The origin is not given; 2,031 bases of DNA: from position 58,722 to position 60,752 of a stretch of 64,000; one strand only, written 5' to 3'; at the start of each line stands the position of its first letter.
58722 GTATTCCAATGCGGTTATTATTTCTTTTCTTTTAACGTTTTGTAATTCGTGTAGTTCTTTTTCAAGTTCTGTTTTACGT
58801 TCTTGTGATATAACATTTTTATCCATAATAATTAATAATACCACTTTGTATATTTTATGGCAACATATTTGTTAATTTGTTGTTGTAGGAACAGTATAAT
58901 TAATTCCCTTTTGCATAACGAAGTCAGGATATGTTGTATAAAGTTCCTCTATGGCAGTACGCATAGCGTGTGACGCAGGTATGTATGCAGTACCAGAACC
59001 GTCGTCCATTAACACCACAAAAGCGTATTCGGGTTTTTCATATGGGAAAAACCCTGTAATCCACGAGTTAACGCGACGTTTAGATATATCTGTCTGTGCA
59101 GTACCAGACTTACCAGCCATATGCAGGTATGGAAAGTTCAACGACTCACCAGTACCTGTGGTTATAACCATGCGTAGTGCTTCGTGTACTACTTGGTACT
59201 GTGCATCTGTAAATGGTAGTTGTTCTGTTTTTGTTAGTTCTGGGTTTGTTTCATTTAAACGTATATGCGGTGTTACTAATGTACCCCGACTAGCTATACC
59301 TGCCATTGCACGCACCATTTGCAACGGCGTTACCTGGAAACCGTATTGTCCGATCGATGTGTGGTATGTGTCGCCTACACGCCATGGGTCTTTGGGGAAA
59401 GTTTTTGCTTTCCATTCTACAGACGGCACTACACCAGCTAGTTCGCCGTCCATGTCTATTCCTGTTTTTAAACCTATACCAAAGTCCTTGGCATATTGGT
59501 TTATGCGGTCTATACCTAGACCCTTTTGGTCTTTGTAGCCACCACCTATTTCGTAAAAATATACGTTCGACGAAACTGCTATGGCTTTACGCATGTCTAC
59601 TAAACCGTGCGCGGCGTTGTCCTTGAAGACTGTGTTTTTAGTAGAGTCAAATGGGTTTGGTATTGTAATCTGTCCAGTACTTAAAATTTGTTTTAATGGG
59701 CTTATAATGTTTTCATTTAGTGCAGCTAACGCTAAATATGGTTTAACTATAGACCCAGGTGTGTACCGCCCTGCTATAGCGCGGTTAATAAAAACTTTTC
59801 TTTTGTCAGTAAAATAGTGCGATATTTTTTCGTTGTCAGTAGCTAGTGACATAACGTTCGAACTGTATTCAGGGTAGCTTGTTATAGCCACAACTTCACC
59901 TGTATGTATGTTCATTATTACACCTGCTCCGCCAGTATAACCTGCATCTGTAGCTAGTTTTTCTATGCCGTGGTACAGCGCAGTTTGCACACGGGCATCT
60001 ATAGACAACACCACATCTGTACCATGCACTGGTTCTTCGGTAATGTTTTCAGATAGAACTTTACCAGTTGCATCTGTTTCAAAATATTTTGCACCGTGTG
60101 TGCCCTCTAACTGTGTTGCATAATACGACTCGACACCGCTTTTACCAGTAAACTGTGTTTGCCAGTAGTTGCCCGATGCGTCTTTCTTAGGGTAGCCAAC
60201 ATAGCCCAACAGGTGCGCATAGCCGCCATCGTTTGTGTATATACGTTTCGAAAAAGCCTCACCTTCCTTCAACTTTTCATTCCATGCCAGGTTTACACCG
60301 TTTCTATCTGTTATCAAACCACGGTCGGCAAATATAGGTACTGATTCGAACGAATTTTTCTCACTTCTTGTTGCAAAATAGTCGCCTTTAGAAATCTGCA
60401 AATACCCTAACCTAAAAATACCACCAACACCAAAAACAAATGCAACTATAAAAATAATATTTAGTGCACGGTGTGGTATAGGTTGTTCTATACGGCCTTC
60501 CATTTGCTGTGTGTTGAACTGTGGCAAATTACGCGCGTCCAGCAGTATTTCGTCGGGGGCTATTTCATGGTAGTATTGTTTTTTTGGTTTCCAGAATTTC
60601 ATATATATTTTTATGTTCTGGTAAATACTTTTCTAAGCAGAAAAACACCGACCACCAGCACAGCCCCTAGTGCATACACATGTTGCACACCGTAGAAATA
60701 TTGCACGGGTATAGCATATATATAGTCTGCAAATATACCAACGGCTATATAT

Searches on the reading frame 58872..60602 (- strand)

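Call 57: search_protein_families(library=pfam, proteins=[window:58872-60602:-], max_evalue=0.00001)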
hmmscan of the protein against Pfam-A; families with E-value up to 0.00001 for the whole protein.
window:58872-60602:- (576 aa): 2 families
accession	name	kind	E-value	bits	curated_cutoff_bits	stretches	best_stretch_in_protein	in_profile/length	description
PF00905.27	Transpeptidase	-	4.2e-52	177.6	22.1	1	225-536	1-282/299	Penicillin binding protein transpeptidase domain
PF03717.20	PBP_dimer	-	1e-14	55.8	24.4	1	118-185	106-178/180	Penicillin-binding Protein dimerisation domain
